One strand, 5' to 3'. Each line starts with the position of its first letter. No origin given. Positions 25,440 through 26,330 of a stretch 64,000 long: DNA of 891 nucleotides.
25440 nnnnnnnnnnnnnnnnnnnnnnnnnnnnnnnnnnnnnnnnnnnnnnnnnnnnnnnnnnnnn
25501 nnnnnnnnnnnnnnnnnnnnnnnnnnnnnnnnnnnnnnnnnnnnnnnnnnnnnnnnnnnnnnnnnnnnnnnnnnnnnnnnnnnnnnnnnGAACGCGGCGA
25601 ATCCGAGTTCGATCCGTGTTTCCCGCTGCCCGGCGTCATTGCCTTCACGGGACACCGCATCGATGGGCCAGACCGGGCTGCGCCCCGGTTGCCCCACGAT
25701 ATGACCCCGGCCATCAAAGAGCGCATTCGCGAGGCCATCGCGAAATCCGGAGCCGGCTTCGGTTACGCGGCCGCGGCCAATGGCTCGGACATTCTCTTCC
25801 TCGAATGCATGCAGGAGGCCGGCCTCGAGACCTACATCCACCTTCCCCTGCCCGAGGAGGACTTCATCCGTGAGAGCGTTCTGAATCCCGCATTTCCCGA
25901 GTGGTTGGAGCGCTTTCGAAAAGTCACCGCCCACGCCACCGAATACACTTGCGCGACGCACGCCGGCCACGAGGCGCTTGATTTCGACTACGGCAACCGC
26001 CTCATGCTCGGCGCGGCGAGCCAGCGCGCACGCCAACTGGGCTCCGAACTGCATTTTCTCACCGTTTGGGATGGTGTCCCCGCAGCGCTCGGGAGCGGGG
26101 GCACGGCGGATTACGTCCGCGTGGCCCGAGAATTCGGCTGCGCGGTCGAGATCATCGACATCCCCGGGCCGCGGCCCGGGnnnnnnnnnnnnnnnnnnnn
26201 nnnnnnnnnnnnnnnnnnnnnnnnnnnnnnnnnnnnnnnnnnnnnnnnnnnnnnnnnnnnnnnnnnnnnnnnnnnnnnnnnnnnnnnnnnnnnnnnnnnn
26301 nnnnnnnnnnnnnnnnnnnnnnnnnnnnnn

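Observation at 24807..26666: Three-part protein: DUF4071 (TRAF-binding-domain-like) + SLOG/YpsA-like Rossmann + catalytically dead cyclase-homology domain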

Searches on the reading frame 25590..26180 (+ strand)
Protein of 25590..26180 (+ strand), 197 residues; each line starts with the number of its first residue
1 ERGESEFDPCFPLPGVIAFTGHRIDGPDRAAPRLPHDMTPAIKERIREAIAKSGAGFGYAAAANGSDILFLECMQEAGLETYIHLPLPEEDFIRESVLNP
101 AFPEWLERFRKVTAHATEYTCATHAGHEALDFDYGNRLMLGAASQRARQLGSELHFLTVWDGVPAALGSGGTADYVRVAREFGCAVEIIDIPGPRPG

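Call 33: search_solved_structures(query=A2, max_evalue=10, show_alignments=4)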
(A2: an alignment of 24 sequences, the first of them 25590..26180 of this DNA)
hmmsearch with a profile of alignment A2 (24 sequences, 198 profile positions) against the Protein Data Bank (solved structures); distinct sequences matched with E-value up to 10: 0.

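Call 34: search_protein_families(library=pfam, alignment_id=A2, max_evalue=10)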
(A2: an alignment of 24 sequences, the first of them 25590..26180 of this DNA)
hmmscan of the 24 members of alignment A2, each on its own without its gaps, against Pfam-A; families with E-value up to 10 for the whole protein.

A. member 1, window:25590-26180:+ (197 aa): 0 families

B. families by the number of members that match (of 24 scanned): 5 families
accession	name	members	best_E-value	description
PF09916.15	DUF2145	1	0.012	Uncharacterized protein conserved in bacteria (DUF2145)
PF16859.10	TetR_C_11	1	0.037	Tetracyclin repressor-like, C-terminal domain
PF01935.23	DUF87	1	0.17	Helicase HerA, central domain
PF07087.16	DUF1353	1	0.2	Protein of unknown function (DUF1353)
PF19950.4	DUF6412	1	0.26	Family of unknown function (DUF6412)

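Call 43: predict_structure(alignment_id=A2)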
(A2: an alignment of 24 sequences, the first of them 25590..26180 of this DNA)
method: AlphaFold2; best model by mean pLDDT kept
length: 197 residues; sequences in the alignment: 24
mean_pLDDT: 92.2   pTM: 0.90
mean pLDDT of the five models: 92.2, 91.6, 91.3, 91.2, 90.8
residues with pLDDT >= 90: 154; 70-90: 32; 50-70: 11; < 50: 0
segments of 3 or more residues with pLDDT < 50: none
pLDDT, mean of each block of 10 residues (from residue 1): 80 94 92 94 98 97 98 99 96 96 98 98 80 92 96 96 76 93 95 70
secondary structure, 60 per line:
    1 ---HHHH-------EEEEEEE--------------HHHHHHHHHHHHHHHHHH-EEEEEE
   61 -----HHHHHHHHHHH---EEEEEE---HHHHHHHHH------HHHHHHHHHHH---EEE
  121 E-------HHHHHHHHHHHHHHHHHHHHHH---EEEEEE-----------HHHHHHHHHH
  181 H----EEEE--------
elements in order: H4-7 E15-21 H36-53 E55-60 H66-76 E80-85 H89-97 H104-114 E118-121 H129-150 E154-159 H171-181 E186-189

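Call 45: fold_search(model_id=the predicted structure, library=pdb)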
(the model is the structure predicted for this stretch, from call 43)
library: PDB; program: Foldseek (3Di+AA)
matches with E <= 10: 1730; with E <= 0.001: 10
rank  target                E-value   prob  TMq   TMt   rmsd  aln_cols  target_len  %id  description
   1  2nx2                  3.4e-07  1.00  0.62  0.68   4.0       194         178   17  Crystal structure of protein ypsA from Bacillus subtilis, Pfam DUF1273 (released 2006-12-19)
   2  4ljk_D                5.1e-05  1.00  0.40  0.37   7.7       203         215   16  Structural insights into the unique single-stranded DNA binding mode of DNA processing protein A from Helicobacter pyl (released 2014-01-01)
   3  5mll_B                6.1e-05  1.00  0.40  0.36   7.5       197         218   16  Structure of HpDprA at 1.9 Angstroms resolution (released 2017-12-20)
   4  8zva                  1.3e-04  1.00  0.41  0.29   7.2       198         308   12  structure of ShosA from E.coli APEC O1 (released 2025-04-09)
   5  3uqz_C                1.8e-04  1.00  0.43  0.32   7.4       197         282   11  X-ray structure of DNA processing protein A (DprA) from Streptococcus pneumoniae (released 2012-08-29)
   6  3uqz_A                2.1e-04  1.00  0.39  0.30   7.8       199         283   11  X-ray structure of DNA processing protein A (DprA) from Streptococcus pneumoniae (released 2012-08-29)
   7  5v1s_B                4.2e-04  0.96  0.30  0.16  11.2       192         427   10  Crystal structure of Streptococcus suis SuiB bound to S-adenosylmethionine (released 2017-08-30)
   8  2iz7_B                7.0e-04  1.00  0.47  0.56   5.7       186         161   14  structure of Moco Carrier Protein from Chlamydomonas reinhardtii (released 2006-07-27)
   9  2iz7_A                8.5e-04  0.99  0.38  0.45   7.4       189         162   12  structure of Moco Carrier Protein from Chlamydomonas reinhardtii (released 2006-07-27)
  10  3uqz_B                9.1e-04  0.94  0.31  0.24  10.6       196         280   11  X-ray structure of DNA processing protein A (DprA) from Streptococcus pneumoniae (released 2012-08-29)
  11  1rcu_A                1.0e-03  1.00  0.47  0.54   4.8       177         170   17  X-RAY STRUCTURE OF TM1055 NORTHEAST STRUCTURAL GENOMICS CONSORTIUM TARGET VT76 (released 2003-12-02)
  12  3pg8_B                1.1e-03  0.38  0.21  0.18  12.3       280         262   12  Truncated form of 3-deoxy-D-arabino-heptulosonate 7-phosphate synthase from Thermotoga maritima (released 2011-01-26)
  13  2iz5_B                1.2e-03  0.98  0.34  0.40   8.4       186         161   12  FUNCTION AND STRUCTURE OF THE MOLYBDENUM COFACTOR CARRIER PROTEIN MCP FROM CHLAMYDOMONAS REINHARDTII (released 2006-07-26)
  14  1qu4_A                1.3e-03  0.80  0.24  0.16  10.3       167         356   14  CRYSTAL STRUCTURE OF TRYPANOSOMA BRUCEI ORNITHINE DECARBOXYLASE (released 1999-11-17)
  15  6n2f_A                2.0e-03  0.72  0.24  0.14  11.0       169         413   16  Meso-Diaminopimelate Decarboxylase from Arabidopsis thaliana (Isoform 2) (released 2019-04-24)
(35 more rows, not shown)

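Call 69: search_protein_representatives(alignment_id=A2)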
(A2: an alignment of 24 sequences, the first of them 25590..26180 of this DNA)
Query: 24 sequences, 198 profile positions. Proteins with E-value up to 0.001 (for the whole library): 6539; up to 1e-10: 3880; up to 1e-30: 1436. The best 150 are listed.
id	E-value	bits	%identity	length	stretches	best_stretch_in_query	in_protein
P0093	1.2e-70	253.3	-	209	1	6-193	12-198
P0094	1.3e-70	253.2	-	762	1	3-195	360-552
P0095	3.6e-70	251.7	-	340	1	2-195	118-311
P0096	4.8e-70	251.3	-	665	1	4-194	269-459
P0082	1.1e-69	250.1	-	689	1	2-196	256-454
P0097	1.9e-69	249.4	-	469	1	3-195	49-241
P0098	1.3e-68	246.7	-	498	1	1-195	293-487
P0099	1.7e-68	246.3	-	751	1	6-195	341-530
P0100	2.9e-68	245.5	-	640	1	2-195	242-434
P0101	3.6e-68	245.2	-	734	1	4-194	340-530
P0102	3.6e-68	245.2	-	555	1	11-195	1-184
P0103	5.6e-68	244.6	-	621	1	4-195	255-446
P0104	6.0e-68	244.5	-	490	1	3-195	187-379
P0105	6.9e-68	244.3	-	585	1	7-194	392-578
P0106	7.4e-68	244.2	-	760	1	3-193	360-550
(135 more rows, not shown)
